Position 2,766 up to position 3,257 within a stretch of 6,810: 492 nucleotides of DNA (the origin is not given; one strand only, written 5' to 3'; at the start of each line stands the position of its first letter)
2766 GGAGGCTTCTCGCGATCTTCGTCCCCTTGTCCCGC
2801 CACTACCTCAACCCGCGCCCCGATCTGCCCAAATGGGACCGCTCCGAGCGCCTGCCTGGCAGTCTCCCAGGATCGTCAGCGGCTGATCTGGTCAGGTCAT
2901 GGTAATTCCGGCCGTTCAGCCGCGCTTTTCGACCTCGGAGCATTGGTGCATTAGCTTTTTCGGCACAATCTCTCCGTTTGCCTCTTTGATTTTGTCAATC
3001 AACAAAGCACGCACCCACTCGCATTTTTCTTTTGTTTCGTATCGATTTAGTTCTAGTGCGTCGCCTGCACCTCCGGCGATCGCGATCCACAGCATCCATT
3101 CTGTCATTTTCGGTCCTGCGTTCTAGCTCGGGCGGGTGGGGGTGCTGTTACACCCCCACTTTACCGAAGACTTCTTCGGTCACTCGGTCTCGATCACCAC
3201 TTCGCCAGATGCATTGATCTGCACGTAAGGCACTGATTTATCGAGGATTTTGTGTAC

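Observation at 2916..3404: Lower-GC minus-strand two-gene module: RHH-like repressor plus a 63-aa membrane protein, a candidate immunity/superinfection-exclusion or toxin-like pair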

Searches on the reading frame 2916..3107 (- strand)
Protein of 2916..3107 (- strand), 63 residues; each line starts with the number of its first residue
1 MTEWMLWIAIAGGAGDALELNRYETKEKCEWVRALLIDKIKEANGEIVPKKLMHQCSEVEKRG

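Call 5: search_protein_families(library=pfam, proteins=[window:2916-3107:-], max_evalue=1)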
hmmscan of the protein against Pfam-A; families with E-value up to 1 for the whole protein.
window:2916-3107:- (63 aa): 0 families

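Call 6: search_protein_families(library=phrogs, proteins=[window:2916-3107:-], max_evalue=1)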
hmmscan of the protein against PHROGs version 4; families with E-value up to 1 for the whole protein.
window:2916-3107:- (63 aa): 3 families
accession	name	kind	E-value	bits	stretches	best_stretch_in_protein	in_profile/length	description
phrog_9643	-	unknown function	0.018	16.4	1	24-63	41-81/93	-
phrog_5579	-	unknown function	0.19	12.8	1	1-34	1-33/52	-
phrog_12108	-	unknown function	0.22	12.9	1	8-60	3-52/71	-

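Call 11: search_dna_similar(query=window:2916-3107:-, collection=phages, mode=protein, max_evalue=1, max_rows=30)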
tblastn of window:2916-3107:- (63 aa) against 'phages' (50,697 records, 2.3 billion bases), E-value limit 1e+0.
No match.

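Call 17: find_homologous_proteins(query=window:2916-3107:-, max_evalue=1)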
Query window:2916-3107:- (63 aa): 3 proteins with E <= 1 among 3 candidates.
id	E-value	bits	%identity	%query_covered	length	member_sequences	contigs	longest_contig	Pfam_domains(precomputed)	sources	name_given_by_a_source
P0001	5.9e-33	129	95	98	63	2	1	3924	-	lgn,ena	-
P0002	2.9e-18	83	63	98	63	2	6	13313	-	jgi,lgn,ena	-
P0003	1.3e-14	71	62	97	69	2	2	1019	-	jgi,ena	jgi:hypothetical protein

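Call 20: find_encoding_contigs(protein=P0002, flank=7000, max_places=6)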
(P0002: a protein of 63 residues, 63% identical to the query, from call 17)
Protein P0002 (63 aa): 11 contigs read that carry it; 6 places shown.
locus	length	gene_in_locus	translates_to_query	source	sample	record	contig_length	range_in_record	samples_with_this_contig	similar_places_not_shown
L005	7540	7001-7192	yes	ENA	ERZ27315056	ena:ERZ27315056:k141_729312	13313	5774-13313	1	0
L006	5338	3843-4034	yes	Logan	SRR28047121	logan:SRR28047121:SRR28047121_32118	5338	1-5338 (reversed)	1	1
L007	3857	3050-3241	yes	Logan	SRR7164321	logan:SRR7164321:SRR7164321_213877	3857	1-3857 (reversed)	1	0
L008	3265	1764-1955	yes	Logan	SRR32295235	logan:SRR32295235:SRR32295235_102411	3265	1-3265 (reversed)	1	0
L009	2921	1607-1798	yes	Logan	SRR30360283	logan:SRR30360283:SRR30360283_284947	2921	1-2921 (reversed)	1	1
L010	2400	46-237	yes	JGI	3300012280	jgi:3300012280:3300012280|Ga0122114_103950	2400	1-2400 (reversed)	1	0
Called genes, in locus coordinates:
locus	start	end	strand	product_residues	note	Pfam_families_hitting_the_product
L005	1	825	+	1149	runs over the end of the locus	PF13476:AAA_23 (weak), PF13555:AAA_29 (weak), PF13558:SbcC_Walker_B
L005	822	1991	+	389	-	PF09983:JetD_C, PF09664:DUF2399 (faint)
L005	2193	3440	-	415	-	-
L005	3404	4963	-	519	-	PF13007:LZ_Tnp_IS66, PF13005:zf-IS66, PF03050:DDE_Tnp_IS66, PF13817:DDE_Tnp_IS66_C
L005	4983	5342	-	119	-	PF05717:TnpB_IS66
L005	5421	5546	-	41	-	-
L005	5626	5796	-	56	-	-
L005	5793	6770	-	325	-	PF05155:G2P_X_C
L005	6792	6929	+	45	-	-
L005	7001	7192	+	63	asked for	-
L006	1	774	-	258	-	?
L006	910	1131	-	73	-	-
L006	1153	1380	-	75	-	-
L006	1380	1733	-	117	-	-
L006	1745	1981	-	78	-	-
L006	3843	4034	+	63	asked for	-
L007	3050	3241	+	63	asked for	-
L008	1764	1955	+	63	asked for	-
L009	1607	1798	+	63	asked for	-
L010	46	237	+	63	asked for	-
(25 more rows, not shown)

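Call 21: find_encoding_contigs(protein=P0001, flank=5000, max_places=4)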
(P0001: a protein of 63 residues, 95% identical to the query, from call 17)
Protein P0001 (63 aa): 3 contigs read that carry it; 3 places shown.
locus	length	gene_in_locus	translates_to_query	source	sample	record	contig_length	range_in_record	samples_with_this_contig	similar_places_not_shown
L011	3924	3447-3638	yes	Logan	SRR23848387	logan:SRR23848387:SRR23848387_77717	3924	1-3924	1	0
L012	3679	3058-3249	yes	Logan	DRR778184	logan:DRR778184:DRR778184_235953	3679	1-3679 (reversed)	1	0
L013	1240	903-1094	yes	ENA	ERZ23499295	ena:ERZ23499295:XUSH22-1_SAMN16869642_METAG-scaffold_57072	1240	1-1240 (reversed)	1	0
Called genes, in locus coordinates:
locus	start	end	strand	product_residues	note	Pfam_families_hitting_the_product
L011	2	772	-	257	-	?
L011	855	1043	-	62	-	PF05356:Phage_Coat_B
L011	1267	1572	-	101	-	PF17878:ssDBP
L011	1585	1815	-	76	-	-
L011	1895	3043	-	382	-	PF05144:Phage_CRI, PF05155:G2P_X_C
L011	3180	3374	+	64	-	-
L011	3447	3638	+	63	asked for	-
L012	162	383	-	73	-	-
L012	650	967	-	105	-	PF07459:CTX_RstB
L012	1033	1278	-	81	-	-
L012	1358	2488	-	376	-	PF05144:Phage_CRI (weak), PF05155:G2P_X_C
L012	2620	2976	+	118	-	PF13560:HTH_31, PF12844:HTH_19, PF13443:HTH_26 (weak), PF01381:HTH_3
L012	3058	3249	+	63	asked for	-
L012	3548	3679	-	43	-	?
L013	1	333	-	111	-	?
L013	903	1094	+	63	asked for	-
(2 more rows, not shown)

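Call 22: find_encoding_contigs(protein=P0003, flank=5000, max_places=4)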
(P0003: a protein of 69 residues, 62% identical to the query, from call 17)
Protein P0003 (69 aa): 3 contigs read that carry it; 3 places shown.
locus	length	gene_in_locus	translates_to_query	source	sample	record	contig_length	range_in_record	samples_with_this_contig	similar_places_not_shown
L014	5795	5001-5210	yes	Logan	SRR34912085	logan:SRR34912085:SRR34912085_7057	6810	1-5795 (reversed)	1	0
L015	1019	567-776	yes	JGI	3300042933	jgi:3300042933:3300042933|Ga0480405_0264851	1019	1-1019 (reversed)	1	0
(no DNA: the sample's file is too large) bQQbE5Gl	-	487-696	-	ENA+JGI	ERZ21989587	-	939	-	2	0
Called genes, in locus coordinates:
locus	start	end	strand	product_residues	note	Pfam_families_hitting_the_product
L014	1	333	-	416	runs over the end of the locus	PF05707:Zot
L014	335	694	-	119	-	PF10734:DUF2523 (weak)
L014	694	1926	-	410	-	-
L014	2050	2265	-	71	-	PF05356:Phage_Coat_B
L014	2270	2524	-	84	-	-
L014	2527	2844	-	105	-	PF07459:CTX_RstB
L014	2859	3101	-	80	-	-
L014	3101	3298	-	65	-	-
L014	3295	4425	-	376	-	PF05144:Phage_CRI (weak), PF05155:G2P_X_C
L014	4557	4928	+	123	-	PF13560:HTH_31 (weak), PF12844:HTH_19 (faint), PF01381:HTH_3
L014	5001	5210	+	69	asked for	-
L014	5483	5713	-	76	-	-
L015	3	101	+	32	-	?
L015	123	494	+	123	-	PF13560:HTH_31 (weak), PF12844:HTH_19 (faint), PF01381:HTH_3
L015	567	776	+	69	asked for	-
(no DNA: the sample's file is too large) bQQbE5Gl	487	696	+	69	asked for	-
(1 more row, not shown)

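Call 34: find_homologous_proteins(query=A1, max_evalue=0.001)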
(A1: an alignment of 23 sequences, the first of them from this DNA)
Query A1 (23 sequences) (63 aa, profile of the alignment): 23 proteins with E <= 0.001 among 167 candidates.
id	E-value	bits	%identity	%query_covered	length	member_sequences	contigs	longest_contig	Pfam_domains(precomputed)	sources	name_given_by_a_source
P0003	3.2e-14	70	62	97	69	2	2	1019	-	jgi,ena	jgi:hypothetical protein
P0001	5.6e-14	70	95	98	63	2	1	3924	-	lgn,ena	-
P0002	5.9e-14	70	63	98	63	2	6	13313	-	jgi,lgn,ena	-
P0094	1.6e-11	62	-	-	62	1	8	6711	-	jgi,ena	-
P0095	5.7e-11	60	-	-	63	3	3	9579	-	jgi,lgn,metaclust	metaclust:\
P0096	6.4e-11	60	-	-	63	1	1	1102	-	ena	-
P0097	1.0e-10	59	-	-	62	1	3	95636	-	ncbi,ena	-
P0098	1.0e-10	59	-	-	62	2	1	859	-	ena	-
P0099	1.8e-10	58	-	-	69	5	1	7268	-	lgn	-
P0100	4.4e-10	57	-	-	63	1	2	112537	-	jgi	jgi:hypothetical protein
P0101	1.6e-9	55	-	-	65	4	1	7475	-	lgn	-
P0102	5.6e-9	54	-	-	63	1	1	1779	-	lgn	-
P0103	7.9e-9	53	28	46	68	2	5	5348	-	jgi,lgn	jgi:hypothetical protein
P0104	7.2e-8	50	-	-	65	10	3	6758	-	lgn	-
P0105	3.6e-7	48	-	-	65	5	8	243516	-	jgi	jgi:signal-transduction protein with cAMP-binding, CBS, and nucleotidyltransferase domain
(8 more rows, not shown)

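Call 47: predict_structure(alignment_id=A3)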
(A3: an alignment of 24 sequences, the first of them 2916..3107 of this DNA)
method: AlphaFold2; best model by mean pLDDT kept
length: 63 residues; sequences in the alignment: 24
mean_pLDDT: 86.0   pTM: 0.71
mean pLDDT of the five models: 86.0, 83.5, 81.2, 80.5, 79.4
residues with pLDDT >= 90: 30; 70-90: 26; 50-70: 7; < 50: 0
segments of 3 or more residues with pLDDT < 50: none
pLDDT, mean of each block of 10 residues (from residue 1): 87 69 94 93 87 90 73
secondary structure, 60 per line:
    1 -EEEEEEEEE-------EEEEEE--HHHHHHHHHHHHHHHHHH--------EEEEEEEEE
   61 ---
elements in order: E2-10 E18-23 H26-43 E52-60

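Call 52: fold_search(model_id=the predicted structure, library=pdb)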
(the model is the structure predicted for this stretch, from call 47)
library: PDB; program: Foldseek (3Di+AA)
matches with E <= 10: 241; with E <= 0.001: 0
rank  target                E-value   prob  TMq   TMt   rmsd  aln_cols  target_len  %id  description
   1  5flg_A                3.2e-01  0.44  0.45  0.16   6.1        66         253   18  Crystal structure of the 6-carboxyhexanoate-CoA ligase (BioW)from Bacillus subtilis in complex with AMPPNP (released 2016-11-16)
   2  5flg_B                3.7e-01  0.57  0.48  0.17   5.1        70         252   20  Crystal structure of the 6-carboxyhexanoate-CoA ligase (BioW)from Bacillus subtilis in complex with AMPPNP (released 2016-11-16)
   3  5fll_A                3.9e-01  0.54  0.48  0.17   5.1        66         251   21  Crystal structure of the 6-carboxyhexanoate-CoA ligase (BioW) from Bacillus subtilis in complex with a Pimeloyl-adenyl (released 2016-11-16)
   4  6skf_BT               4.8e-01  0.30  0.38  0.34   5.2        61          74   15  Cryo-EM Structure of T. kodakarensis 70S ribosome (released 2020-07-29)
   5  5fll_B                5.1e-01  0.54  0.53  0.18   4.9        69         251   14  Crystal structure of the 6-carboxyhexanoate-CoA ligase (BioW) from Bacillus subtilis in complex with a Pimeloyl-adenyl (released 2016-11-16)
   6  5xv1_A                5.1e-01  0.15  0.33  0.14   9.3        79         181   18  Crystal structure of ATG101-ATG13HORMA (released 2018-07-04)
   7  5fm0_B                6.3e-01  0.47  0.49  0.17   5.0        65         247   18  Crystal structure of the 6-carboxyhexanoate-CoA ligase (BioW)from Bacillus subtilis (PtCl4 derivative) (released 2016-11-16)
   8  9znf_AO               1.1e+00  0.23  0.40  0.42   5.2        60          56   10  Cryo-EM structure of the Methanosarcina acetivorans 70S ribosome in complex with SriA and SriB (released 2026-01-28)
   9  5gve_A                1.1e+00  0.16  0.33  0.05   4.1        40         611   20  Human TOP3B-TDRD3 complex (released 2017-06-14)
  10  5c50_B                1.1e+00  0.11  0.32  0.13   9.6        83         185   16  Crystal structure of the complex of human Atg101-Atg13 HORMA domain (released 2015-10-14)
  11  6lgw_F                1.2e+00  0.14  0.35  0.08   8.3        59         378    5  Structure of Rabies virus glycoprotein in complex with neutralizing antibody 523-11 at acidic pH (released 2020-02-19)
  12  2ipi_A                1.2e+00  0.10  0.30  0.08   6.1        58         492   19  Crystal Structure of Aclacinomycin Oxidoreductase (released 2007-01-23)
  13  5gvc_A                1.2e+00  0.10  0.30  0.04   4.5        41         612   17  Human Topoisomerase IIIb topo domain (released 2017-06-14)
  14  7fao_A                1.3e+00  0.38  0.44  0.31   3.4        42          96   21  Top7 surface mutant K42A Q43A K46A K57S K58S, and I68R (released 2022-05-18)
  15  8ail_C                1.3e+00  0.18  0.38  0.44   4.6        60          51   12  Bacillus phage VMY22 p56 in complex with Bacillus weidmannii Ung (released 2023-06-21)
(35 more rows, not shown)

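Call 53: search_protein_representatives(alignment_id=A3)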
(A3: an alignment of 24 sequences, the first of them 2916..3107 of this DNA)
Query: 24 sequences, 64 profile positions. Proteins with E-value up to 0.001 (for the whole library): 70; up to 1e-10: 6; up to 1e-30: 0. The best 70 are listed.
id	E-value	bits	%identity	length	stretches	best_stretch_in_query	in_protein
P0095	2.0e-17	79.4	-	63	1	2-63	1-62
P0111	2.3e-16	76.1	-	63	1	2-61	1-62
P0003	7.0e-16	74.5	-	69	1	1-64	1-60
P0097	2.6e-14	69.5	-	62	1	2-62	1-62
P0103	6.6e-14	68.2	-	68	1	1-64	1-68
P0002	1.1e-13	67.4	-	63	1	1-64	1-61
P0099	3.6e-10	56.2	-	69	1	2-62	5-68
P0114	2.1e-09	53.8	-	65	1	1-62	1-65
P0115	1.2e-08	51.3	-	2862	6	19-48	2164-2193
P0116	2.4e-08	50.4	-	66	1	1-61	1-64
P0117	6.5e-08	49.0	-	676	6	10-41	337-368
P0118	7.0e-08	48.9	-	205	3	3-41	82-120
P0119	2.5e-07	47.1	-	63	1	1-64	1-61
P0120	2.8e-07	46.9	-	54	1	2-45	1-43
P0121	4.1e-07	46.4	-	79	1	2-59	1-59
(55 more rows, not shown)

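Call 73: search_protein_families(library=phrogs, alignment_id=A1, max_evalue=0.001)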
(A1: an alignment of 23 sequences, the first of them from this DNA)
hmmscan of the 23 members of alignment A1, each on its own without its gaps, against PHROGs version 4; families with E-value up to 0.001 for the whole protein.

A. member 1, seq(63 aa): 0 families

B. families by the number of members that match (of 23 scanned): 2 families
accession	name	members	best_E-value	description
phrog_5579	-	3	5.4e-06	-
phrog_20786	-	3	2.1e-05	-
